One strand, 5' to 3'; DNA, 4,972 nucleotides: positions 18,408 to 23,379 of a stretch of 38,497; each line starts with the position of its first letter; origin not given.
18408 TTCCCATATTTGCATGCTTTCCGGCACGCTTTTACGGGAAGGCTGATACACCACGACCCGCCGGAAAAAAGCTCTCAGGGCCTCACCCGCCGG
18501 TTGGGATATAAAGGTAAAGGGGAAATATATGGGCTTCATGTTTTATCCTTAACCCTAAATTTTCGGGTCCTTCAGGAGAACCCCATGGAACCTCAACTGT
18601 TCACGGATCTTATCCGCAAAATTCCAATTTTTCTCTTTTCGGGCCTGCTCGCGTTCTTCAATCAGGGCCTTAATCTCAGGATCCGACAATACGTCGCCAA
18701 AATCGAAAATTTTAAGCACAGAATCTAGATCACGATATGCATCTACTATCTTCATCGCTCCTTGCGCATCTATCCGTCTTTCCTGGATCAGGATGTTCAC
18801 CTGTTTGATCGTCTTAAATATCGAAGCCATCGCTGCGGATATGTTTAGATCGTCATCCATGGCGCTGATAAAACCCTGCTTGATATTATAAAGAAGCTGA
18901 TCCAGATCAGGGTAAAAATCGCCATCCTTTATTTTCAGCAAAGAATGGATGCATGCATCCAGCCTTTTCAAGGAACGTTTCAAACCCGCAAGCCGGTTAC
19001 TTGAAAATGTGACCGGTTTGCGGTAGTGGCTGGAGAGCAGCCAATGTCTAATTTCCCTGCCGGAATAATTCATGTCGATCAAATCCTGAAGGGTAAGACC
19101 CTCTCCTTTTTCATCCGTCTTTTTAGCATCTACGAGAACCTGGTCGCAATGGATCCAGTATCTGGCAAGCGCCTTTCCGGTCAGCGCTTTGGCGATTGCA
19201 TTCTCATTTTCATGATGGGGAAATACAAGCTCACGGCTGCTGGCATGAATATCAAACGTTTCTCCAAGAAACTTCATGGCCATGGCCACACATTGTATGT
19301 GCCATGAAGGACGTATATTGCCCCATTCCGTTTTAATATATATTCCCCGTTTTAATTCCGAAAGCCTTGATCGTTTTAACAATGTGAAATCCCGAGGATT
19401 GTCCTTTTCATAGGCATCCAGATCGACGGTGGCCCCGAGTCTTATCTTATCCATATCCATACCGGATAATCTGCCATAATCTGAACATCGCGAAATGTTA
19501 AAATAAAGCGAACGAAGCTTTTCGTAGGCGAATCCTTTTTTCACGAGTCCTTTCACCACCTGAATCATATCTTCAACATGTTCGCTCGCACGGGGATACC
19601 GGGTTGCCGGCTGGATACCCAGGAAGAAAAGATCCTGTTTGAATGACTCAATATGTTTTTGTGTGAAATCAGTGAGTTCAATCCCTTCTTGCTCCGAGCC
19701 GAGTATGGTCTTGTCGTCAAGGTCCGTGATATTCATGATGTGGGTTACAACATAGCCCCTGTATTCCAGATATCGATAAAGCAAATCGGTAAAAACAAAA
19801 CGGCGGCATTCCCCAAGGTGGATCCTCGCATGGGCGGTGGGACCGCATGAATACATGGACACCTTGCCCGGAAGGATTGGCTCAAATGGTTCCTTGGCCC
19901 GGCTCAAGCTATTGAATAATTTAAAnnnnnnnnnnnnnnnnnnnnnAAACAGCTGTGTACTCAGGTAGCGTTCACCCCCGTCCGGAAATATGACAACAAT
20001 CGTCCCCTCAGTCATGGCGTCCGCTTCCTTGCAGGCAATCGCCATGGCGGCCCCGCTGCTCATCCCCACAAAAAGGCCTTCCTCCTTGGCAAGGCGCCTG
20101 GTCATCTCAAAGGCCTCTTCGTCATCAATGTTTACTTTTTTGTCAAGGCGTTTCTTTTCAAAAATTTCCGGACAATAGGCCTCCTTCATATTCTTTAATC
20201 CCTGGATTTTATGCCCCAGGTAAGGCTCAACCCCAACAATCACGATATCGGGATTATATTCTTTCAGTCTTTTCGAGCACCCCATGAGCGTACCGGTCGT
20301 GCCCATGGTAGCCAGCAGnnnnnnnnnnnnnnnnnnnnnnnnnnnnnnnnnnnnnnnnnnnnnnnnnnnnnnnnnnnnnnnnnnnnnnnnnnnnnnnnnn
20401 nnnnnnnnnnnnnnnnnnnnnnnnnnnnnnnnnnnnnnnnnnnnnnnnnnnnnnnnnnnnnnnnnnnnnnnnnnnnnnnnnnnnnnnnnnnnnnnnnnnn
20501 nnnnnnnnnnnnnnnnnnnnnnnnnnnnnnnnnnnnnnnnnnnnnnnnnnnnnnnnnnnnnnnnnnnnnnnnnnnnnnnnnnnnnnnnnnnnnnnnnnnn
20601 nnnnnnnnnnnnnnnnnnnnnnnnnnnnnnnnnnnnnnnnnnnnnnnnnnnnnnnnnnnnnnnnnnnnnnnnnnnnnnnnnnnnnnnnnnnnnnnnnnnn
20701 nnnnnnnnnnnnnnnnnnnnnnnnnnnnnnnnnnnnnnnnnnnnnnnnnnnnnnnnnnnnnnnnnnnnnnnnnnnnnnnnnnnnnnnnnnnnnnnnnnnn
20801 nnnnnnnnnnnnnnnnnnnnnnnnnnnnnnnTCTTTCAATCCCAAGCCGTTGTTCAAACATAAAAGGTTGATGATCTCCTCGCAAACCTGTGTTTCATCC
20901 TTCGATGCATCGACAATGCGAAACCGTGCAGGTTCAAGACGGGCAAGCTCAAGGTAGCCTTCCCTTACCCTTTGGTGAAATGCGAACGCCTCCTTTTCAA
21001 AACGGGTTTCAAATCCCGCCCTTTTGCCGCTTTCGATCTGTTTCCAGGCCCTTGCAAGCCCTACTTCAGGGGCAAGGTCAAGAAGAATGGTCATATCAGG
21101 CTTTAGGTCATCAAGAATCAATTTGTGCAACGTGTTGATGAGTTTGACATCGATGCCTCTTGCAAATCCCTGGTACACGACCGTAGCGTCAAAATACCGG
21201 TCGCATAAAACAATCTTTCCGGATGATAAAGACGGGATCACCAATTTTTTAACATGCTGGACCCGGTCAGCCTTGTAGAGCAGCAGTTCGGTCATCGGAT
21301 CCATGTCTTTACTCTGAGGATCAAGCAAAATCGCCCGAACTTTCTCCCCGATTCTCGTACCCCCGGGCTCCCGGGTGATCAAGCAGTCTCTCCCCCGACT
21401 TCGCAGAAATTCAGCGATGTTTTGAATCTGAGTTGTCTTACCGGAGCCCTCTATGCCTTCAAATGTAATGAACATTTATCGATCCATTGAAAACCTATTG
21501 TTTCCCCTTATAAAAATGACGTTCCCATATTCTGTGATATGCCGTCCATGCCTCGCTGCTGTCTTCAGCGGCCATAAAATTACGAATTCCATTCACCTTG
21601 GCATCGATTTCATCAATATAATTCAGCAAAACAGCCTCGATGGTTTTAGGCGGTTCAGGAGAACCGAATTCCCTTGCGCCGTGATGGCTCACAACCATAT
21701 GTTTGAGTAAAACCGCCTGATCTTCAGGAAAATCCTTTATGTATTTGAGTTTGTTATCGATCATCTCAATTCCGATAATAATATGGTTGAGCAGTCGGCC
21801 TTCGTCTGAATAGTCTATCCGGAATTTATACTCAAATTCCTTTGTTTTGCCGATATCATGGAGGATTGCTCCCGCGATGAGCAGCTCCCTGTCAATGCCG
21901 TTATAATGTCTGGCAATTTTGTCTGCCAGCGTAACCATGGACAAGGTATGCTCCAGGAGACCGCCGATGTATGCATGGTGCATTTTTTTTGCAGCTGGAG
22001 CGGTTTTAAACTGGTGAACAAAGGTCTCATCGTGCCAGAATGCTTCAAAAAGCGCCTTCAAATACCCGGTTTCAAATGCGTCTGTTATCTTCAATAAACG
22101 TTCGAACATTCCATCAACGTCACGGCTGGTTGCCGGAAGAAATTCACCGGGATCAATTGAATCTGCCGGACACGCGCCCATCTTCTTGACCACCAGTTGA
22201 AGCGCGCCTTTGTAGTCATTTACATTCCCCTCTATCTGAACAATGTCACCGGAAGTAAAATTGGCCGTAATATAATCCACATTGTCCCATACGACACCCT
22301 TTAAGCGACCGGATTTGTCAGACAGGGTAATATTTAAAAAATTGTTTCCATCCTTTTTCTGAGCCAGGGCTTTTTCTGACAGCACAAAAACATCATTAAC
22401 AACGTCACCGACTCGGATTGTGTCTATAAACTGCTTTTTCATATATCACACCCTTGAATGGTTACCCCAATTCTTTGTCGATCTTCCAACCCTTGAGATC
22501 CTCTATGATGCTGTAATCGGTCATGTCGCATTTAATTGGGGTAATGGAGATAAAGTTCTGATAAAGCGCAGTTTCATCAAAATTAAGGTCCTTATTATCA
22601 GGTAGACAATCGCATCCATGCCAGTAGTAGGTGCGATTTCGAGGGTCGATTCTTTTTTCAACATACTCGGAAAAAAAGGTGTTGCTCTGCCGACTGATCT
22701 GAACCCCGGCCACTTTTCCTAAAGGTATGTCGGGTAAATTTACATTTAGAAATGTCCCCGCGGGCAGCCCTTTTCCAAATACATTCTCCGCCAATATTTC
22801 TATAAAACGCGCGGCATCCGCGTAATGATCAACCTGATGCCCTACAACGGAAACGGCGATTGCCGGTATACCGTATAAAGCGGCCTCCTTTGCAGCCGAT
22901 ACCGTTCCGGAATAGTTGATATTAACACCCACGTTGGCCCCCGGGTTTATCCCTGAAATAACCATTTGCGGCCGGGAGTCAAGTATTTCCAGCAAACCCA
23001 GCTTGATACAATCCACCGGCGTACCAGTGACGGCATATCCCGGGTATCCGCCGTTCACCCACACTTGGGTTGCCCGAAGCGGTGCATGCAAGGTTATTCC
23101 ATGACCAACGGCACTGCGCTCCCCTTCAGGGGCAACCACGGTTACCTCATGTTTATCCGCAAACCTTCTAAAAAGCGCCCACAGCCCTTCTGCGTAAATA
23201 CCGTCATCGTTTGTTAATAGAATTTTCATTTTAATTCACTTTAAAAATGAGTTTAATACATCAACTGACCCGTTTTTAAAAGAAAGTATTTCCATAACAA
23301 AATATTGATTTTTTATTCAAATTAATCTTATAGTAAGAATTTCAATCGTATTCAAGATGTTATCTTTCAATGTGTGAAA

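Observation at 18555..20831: Cysteine synthase fused to a CysRS-like body whose class-I synthetase signatures are eroded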

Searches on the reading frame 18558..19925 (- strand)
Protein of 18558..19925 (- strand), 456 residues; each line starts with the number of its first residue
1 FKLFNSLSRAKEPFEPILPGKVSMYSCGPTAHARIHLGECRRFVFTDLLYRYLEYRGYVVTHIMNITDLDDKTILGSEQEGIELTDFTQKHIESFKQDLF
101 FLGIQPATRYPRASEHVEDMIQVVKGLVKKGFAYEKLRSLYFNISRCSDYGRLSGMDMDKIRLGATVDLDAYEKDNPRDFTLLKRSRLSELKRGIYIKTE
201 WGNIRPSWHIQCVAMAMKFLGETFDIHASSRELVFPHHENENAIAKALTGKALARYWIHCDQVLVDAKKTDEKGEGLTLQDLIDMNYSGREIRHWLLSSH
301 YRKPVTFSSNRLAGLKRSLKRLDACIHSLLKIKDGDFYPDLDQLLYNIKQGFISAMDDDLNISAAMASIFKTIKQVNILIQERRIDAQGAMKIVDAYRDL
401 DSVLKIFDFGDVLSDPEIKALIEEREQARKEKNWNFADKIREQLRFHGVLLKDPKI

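Call 7: search_solved_structures(query=window:18558-19925:-, show_alignments=3)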
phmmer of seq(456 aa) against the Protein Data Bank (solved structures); distinct sequences matched with E-value up to 0.001: 8.
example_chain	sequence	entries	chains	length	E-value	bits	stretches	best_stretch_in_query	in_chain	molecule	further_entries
8qhp_A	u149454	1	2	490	4.1e-90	306.4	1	2-453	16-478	Cysteine--tRNA ligase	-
1li5_A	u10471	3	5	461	4.8e-75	256.7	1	2-453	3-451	CYSTEINYL-TRNA SYNTHETASE | Cysteine--tRNA ligase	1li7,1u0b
3tqo_A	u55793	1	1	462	5.6e-73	249.9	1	2-453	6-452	Cysteinyl-tRNA synthetase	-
6ujd_A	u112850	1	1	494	8e-69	236.2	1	2-455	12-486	Cysteine--tRNA ligase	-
3sp1_A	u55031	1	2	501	3.8e-55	191.1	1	9-455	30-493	Cysteinyl-tRNA synthetase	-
9yru_A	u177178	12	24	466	1.3e-41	146.5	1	4-386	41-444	Cysteine--tRNA ligase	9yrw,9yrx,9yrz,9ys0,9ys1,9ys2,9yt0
8hfm_A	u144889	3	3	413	2.1e-36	129.3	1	3-312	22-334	L-cysteine:1D-myo-inositol 2-amino-2-deoxy-alpha-D-glucopyranoside ligase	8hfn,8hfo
3c8z_A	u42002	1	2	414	2.1e-36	129.3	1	3-312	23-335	Cysteinyl-tRNA synthetase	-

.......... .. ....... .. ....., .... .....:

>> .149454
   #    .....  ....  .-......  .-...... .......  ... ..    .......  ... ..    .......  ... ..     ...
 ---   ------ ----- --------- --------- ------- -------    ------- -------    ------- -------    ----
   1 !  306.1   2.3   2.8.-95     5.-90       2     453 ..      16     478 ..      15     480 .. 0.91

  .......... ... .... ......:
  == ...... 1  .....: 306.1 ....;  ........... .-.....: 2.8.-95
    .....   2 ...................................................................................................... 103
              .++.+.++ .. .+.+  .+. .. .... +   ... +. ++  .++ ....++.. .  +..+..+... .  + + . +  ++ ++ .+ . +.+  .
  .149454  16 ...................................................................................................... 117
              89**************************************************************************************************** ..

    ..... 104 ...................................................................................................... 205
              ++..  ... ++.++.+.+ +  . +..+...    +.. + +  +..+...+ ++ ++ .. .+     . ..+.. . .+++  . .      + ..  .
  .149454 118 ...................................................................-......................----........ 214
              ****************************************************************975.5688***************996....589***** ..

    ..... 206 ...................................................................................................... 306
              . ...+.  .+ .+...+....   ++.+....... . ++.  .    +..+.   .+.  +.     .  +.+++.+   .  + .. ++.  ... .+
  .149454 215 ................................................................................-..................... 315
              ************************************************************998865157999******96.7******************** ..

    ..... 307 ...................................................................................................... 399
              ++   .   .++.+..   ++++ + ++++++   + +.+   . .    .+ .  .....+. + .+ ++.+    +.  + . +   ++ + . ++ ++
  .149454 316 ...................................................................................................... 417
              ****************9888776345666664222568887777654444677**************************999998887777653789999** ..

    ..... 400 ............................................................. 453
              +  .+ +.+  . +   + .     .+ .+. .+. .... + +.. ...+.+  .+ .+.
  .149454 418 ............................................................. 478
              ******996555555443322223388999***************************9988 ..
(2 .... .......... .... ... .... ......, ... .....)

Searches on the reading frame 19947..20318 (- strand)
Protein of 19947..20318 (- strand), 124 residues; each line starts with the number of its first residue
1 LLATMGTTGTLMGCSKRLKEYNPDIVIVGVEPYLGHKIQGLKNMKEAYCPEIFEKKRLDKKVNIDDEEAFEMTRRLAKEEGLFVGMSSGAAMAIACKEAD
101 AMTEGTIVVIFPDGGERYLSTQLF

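Call 79: search_solved_structures(query=window:19947-20318:-, show_alignments=5, max_evalue=1e-10)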
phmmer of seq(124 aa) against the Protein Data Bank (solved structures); distinct sequences matched with E-value up to 1e-10: 102 (the best 60 are shown).
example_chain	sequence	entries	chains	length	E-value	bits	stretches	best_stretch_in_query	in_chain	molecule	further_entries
2bhs_A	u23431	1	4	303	2.2e-22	82.6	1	2-124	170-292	CYSTEINE SYNTHASE B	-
2bht_A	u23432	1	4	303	2.8e-22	82.3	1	2-124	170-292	CYSTEINE SYNTHASE B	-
2v03_A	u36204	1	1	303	3e-22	82.2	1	2-124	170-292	Cysteine synthase B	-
2jc3_A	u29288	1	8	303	4.4e-22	81.7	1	2-124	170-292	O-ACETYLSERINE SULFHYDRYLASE B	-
4ofx_A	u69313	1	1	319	6.5e-21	77.9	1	4-120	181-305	Cystathionine beta-synthase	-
4lma_A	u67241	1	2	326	4e-20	75.3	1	2-124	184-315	Cysteine synthase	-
6ahi_A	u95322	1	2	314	4.8e-20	75.1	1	2-122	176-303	Cysteine synthase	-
9rj1_A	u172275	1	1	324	6.2e-20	74.7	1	1-124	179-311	Cysteine synthase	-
8t2c_A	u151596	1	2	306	6.2e-20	74.7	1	2-124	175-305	Cysteine synthase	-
4aec_A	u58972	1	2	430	6.5e-20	74.7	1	2-124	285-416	CYSTEINE SYNTHASE, MITOCHONDRIAL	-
8srt_A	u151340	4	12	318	6.8e-20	74.6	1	2-124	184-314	Cysteine synthase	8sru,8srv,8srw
7n2t_A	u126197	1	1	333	9.8e-20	74.1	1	2-124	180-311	Cysteine synthase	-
4il5_A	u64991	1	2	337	1e-19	74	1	3-124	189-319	Cysteine synthase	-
3bm5_A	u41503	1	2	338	1e-19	74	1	3-124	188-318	Cysteine synthase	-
4jbn_A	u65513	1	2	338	1e-19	74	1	3-124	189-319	Cysteine synthase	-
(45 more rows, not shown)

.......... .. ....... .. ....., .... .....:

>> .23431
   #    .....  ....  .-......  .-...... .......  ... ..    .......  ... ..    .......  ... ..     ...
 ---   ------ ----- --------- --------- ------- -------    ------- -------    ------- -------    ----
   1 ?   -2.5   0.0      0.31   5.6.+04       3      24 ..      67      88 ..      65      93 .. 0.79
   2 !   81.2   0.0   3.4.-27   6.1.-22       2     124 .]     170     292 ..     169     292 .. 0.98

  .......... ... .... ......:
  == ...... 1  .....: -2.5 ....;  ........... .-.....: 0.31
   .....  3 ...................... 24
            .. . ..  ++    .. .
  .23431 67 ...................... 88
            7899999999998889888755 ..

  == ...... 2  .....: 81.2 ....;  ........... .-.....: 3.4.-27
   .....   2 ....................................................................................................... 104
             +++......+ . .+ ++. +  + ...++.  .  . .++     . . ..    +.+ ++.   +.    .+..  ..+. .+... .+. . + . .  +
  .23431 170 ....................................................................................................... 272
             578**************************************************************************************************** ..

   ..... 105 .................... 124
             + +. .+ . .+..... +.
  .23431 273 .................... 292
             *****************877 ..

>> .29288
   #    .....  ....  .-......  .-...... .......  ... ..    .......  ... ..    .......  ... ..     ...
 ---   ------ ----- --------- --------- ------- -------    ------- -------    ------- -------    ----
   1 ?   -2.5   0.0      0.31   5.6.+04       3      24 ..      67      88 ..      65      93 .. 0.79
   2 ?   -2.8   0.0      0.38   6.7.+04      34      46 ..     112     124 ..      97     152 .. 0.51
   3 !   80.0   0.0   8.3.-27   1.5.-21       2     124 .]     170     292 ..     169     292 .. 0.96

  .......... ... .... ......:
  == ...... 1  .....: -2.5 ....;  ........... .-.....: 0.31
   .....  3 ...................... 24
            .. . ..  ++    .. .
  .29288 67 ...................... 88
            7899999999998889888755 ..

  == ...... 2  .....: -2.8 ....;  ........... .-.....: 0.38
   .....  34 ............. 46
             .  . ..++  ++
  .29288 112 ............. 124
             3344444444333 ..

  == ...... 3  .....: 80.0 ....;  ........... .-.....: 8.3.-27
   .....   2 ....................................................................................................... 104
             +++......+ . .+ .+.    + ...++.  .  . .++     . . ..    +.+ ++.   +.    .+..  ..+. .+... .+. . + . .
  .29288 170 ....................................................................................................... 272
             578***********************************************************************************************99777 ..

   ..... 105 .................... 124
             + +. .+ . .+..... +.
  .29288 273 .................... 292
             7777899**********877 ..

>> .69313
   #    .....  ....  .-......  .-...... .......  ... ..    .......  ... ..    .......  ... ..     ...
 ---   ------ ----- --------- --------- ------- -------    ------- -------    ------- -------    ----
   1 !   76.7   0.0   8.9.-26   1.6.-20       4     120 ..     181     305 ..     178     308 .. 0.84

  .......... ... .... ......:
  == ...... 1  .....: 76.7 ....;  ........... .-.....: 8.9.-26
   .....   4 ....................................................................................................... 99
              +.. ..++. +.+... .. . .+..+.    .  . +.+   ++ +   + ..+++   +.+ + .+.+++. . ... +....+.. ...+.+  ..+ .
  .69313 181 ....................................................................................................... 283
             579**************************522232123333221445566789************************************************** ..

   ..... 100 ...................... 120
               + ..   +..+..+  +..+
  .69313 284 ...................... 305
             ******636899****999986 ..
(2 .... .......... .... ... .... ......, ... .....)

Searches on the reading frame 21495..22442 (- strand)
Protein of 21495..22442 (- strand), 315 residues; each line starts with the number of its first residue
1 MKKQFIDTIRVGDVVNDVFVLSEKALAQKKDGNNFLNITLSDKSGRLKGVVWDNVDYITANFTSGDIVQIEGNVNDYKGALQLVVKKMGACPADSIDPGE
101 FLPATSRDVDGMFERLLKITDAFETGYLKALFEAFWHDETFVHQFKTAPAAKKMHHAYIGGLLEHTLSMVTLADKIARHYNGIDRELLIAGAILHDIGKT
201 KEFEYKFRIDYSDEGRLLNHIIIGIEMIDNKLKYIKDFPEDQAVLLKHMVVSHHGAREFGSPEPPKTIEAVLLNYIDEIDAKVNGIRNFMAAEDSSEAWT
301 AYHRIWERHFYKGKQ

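Call 13: search_protein_families(library=pfam, proteins=[window:21495-22442:-], max_evalue=0.001)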
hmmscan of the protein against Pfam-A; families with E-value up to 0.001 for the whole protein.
window:21495-22442:- (315 aa): 4 families
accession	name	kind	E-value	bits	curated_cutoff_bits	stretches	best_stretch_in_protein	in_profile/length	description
PF01966.28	HD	-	4.6e-16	59.6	22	1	163-281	2-115/116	HD domain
PF01336.31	tRNA_anti-codon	-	3.7e-12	46.5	27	1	29-88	10-72/75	OB-fold nucleic acid binding domain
PF07514.17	TraI_2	-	1.1e-05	24.9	23.9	1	145-178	49-82/324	Putative helicase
PF18019.7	Cas3_HD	-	0.00073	20.1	23.1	0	160-266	27-141/207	Cas3, HD domain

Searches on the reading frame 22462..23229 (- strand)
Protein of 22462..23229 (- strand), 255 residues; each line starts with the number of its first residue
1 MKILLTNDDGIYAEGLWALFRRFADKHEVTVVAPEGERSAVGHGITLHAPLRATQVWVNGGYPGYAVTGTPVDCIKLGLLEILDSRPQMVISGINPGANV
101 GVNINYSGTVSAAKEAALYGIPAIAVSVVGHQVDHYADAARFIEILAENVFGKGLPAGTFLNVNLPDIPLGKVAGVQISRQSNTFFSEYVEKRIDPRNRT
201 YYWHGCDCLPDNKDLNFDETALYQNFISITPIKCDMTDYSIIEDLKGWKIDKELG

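Call 13: search_protein_families(library=pfam, proteins=[window:22462-23229:-], max_evalue=0.001)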
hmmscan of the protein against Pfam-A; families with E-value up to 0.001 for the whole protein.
window:22462-23229:- (255 aa): 1 family
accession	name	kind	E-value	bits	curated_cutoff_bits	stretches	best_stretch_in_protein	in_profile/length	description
PF01975.23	SurE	-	1.7e-60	204.5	22.1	1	3-185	1-186/189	Survival protein SurE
